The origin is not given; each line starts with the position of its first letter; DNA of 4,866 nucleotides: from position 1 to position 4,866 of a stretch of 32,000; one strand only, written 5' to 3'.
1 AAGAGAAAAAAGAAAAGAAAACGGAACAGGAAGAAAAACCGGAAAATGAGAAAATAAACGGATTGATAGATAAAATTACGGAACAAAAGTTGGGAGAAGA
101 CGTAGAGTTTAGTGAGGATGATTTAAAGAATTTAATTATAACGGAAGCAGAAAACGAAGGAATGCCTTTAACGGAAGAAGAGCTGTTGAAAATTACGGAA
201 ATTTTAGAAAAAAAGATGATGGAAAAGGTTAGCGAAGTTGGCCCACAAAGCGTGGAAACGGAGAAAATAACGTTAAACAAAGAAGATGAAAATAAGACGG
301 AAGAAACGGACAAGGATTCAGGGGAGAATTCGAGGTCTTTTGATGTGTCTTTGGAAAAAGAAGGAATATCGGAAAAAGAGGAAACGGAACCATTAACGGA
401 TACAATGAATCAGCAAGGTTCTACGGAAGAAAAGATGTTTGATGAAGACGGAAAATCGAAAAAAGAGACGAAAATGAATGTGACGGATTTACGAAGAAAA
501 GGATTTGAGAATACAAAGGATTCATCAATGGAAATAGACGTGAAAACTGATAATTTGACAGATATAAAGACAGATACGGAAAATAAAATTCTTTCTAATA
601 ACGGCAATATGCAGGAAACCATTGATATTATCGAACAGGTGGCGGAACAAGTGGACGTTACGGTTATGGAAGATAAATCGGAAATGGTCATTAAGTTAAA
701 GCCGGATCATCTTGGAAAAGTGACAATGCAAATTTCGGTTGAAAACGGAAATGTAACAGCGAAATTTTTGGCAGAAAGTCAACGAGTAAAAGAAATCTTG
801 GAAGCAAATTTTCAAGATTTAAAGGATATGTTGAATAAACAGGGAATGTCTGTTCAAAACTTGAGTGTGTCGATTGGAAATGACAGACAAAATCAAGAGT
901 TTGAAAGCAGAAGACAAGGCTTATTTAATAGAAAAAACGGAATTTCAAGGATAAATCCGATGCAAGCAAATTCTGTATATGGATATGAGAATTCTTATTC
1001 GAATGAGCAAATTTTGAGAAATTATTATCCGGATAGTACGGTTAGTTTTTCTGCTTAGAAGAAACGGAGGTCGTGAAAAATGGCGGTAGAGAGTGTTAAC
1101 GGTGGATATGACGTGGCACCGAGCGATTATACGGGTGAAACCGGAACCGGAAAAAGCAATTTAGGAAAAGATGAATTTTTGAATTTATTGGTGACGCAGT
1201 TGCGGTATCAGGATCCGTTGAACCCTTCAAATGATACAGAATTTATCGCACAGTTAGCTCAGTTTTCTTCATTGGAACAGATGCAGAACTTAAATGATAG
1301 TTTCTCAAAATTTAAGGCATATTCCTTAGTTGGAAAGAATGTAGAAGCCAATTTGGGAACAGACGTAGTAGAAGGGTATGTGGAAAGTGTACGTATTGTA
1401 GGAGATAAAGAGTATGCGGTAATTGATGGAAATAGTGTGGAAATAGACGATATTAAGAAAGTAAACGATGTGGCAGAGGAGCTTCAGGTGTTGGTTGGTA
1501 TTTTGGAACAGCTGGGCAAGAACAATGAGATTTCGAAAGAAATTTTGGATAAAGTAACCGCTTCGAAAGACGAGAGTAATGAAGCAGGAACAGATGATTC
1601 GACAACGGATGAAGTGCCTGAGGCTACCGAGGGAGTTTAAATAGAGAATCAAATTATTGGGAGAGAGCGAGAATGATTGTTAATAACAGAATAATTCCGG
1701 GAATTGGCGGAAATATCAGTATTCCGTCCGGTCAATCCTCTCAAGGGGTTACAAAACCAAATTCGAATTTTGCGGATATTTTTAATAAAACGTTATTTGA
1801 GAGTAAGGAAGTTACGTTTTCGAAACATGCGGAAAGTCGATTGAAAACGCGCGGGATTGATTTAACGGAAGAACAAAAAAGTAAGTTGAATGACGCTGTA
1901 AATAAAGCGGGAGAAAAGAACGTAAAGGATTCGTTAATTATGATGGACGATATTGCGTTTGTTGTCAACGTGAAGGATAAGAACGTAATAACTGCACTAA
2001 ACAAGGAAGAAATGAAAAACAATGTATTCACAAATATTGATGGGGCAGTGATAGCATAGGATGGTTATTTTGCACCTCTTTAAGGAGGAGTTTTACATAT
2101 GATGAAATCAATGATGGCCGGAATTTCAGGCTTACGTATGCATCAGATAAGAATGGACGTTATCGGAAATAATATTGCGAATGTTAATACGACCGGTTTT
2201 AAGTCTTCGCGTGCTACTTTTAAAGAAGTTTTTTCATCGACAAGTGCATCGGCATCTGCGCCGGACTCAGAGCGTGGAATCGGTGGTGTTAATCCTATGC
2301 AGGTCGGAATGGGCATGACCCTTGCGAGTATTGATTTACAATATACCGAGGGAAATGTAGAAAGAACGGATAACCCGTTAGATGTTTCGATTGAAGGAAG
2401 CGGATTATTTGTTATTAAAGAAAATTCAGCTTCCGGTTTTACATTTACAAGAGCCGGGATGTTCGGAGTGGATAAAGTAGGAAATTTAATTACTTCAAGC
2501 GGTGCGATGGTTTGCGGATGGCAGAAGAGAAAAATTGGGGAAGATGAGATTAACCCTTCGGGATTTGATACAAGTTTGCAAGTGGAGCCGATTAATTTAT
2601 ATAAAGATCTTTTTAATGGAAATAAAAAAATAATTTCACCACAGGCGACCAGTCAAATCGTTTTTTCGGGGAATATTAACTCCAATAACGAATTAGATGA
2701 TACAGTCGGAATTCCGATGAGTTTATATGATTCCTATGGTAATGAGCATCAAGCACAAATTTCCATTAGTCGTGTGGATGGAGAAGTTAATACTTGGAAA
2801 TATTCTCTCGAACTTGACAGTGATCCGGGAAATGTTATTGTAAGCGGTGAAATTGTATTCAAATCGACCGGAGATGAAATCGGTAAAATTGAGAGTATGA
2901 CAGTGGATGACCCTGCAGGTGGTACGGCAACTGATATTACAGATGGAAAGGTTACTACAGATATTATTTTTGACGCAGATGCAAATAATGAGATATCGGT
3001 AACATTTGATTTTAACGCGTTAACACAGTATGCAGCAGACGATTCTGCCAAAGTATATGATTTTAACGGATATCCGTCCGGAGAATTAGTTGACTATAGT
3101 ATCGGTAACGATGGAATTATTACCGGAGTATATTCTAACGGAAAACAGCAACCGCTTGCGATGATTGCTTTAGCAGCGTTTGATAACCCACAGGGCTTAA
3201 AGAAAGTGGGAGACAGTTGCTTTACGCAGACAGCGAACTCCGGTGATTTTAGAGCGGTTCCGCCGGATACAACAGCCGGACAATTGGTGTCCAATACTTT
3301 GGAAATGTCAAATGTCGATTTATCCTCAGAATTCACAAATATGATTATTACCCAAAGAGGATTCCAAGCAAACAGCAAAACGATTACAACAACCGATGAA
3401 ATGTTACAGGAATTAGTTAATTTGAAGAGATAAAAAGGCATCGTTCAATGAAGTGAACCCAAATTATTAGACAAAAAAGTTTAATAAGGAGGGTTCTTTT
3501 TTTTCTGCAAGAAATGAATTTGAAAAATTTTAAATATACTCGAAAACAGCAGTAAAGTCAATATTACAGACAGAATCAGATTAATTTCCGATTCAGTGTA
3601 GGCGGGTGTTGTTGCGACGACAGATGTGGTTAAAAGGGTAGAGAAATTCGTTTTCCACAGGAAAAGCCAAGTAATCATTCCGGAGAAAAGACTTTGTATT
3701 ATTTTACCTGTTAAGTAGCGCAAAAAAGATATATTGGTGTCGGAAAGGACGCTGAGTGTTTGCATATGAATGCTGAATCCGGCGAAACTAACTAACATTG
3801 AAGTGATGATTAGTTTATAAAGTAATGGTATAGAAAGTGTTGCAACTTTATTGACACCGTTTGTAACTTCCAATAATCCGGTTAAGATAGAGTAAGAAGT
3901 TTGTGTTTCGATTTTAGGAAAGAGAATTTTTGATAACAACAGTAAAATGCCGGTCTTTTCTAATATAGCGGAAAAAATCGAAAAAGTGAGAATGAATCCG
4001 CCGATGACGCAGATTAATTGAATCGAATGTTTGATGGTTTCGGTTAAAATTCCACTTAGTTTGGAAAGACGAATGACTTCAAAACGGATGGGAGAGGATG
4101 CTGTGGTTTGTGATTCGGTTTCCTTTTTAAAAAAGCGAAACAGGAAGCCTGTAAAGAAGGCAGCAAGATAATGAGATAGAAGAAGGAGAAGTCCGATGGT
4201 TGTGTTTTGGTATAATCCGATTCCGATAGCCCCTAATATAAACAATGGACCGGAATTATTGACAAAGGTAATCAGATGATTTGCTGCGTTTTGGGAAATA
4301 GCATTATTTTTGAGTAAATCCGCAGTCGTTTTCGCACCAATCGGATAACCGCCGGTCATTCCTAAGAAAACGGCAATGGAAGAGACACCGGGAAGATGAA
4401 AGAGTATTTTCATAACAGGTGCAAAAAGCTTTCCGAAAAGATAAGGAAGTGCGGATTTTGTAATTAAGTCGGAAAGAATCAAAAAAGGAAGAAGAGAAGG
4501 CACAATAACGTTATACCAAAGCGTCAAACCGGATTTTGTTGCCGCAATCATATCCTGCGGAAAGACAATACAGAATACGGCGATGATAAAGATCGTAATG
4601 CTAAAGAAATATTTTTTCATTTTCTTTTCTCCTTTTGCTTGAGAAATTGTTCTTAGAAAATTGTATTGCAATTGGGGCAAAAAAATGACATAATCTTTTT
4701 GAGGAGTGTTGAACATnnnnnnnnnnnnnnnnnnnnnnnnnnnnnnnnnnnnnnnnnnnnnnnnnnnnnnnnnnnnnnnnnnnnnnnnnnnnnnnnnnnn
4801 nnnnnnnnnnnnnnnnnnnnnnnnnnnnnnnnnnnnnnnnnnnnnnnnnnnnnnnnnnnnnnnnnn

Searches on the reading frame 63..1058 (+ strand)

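Call 18: search_protein_families(library=pfam, proteins=[window:63-1058:+])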
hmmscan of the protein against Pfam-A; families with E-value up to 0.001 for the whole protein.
window:63-1058:+ (331 aa): 1 family
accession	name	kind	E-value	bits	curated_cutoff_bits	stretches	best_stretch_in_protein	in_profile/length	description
PF02120.21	Flg_hook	-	4.1e-23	81.5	29.8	1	196-278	3-85/85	Flagellar hook-length control protein FliK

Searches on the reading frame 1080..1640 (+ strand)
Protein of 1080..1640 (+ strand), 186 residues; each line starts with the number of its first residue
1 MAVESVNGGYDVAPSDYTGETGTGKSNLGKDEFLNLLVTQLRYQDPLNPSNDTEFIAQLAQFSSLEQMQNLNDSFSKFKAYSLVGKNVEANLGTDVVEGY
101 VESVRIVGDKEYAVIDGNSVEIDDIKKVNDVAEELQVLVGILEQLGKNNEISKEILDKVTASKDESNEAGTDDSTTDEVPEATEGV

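Call 18: search_protein_families(library=pfam, proteins=[window:1080-1640:+])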
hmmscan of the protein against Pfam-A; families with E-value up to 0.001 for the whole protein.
window:1080-1640:+ (186 aa): 1 family
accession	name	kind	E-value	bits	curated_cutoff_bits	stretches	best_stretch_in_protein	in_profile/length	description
PF03963.19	FlgD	-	8.4e-24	84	27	1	20-76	18-74/75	Flagellar hook capping protein - N-terminal region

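Call 31: find_encoding_contigs(protein=window:1080-1640:+, flank=10000, max_places=4)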
Protein window:1080-1640:+ (186 aa): 7 contigs read that carry it; 3 places shown.
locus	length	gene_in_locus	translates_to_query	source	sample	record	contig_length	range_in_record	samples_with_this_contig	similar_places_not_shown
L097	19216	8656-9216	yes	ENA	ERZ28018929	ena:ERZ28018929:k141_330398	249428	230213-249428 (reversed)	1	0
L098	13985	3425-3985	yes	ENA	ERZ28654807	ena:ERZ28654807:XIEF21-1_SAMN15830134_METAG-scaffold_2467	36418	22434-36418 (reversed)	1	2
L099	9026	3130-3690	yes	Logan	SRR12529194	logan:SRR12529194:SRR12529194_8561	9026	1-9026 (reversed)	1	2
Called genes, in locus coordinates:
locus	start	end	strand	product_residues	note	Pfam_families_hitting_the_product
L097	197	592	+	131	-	PF13560:HTH_31 (weak), PF01381:HTH_3 (faint)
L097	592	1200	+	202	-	PF06114:Peptidase_M78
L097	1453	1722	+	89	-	-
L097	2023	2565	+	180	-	-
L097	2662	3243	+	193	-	PF02452:PemK_toxin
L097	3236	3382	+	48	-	-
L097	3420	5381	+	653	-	PF00239:Resolvase, PF07508:Recombinase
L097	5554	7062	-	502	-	PF12673:SipL, PF01476:LysM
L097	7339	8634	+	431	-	PF02120:Flg_hook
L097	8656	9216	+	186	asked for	PF03963:FlgD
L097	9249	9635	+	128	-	PF12611:Flagellar_put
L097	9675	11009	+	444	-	PF00460:Flg_bb_rod, PF22692:LlgE_F_G_D1 (weak), PF07559:FlgE_D2, PF06429:Flg_bbr_C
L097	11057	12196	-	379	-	PF07670:Gate (weak)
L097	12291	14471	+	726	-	PF13328:HD_4, PF01966:HD, PF04607:RelA_SpoT, PF02824:TGS, PF19296:RelA_AH, PF28438:RelA_RIS, PF13291:ACT_4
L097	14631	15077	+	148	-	PF02580:Tyr_Deacylase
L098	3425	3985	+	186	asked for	PF03963:FlgD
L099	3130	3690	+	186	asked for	PF03963:FlgD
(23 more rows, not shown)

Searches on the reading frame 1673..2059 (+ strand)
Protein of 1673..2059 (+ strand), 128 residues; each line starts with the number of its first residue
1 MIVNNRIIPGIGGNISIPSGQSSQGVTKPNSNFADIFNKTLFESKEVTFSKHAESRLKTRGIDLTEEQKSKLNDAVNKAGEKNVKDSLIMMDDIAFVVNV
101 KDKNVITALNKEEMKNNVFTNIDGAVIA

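Call 18: search_protein_families(library=pfam, proteins=[window:1673-2059:+])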
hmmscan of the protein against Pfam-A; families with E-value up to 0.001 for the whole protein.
window:1673-2059:+ (128 aa): 1 family
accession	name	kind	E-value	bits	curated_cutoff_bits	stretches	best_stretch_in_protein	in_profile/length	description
PF12611.13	Flagellar_put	-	2.8e-13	49.8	21.1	1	105-127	2-24/24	Putative flagellar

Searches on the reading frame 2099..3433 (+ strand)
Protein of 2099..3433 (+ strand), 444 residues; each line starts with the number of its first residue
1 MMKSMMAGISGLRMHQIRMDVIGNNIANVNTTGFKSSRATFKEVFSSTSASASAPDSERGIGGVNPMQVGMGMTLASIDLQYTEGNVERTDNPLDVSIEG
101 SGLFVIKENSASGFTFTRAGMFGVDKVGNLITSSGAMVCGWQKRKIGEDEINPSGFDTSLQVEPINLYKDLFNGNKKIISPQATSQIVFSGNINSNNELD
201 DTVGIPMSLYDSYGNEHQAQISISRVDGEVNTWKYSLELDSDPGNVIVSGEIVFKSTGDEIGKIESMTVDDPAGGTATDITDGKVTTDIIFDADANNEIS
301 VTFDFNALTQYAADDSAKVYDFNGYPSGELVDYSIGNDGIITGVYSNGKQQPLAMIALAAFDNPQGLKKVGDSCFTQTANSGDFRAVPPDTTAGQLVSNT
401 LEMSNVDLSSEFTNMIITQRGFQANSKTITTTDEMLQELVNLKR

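Call 18: search_protein_families(library=pfam, proteins=[window:2099-3433:+])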
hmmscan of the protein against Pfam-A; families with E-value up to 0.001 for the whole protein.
window:2099-3433:+ (444 aa): 4 families
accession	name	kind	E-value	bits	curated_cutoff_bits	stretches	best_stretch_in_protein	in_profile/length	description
PF06429.18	Flg_bbr_C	-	4.2e-17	61.8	23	1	398-442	2-46/46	Flagellar basal body rod FlgEFG protein C-terminal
PF07559.19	FlgE_D2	-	6.5e-13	49.8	22.7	1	205-325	24-142/142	Flagellar basal body protein FlaE D2 domain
PF00460.25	Flg_bb_rod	-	1.2e-10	41.6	20.7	1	7-35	3-31/31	Flagella basal body rod protein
PF22692.1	LlgE_F_G_D1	-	7.8e-08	32.8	27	1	98-150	2-44/64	Flagellar hook protein FlgE/F/G D1 domain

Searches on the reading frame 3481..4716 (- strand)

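Call 18: search_protein_families(library=pfam, proteins=[window:3481-4716:-])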
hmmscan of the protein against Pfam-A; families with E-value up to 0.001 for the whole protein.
window:3481-4716:- (411 aa): 1 family
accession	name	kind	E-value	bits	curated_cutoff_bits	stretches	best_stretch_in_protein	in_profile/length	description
PF07670.19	Gate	-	3.9e-07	30.9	29.6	1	71-153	4-88/104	Nucleoside recognition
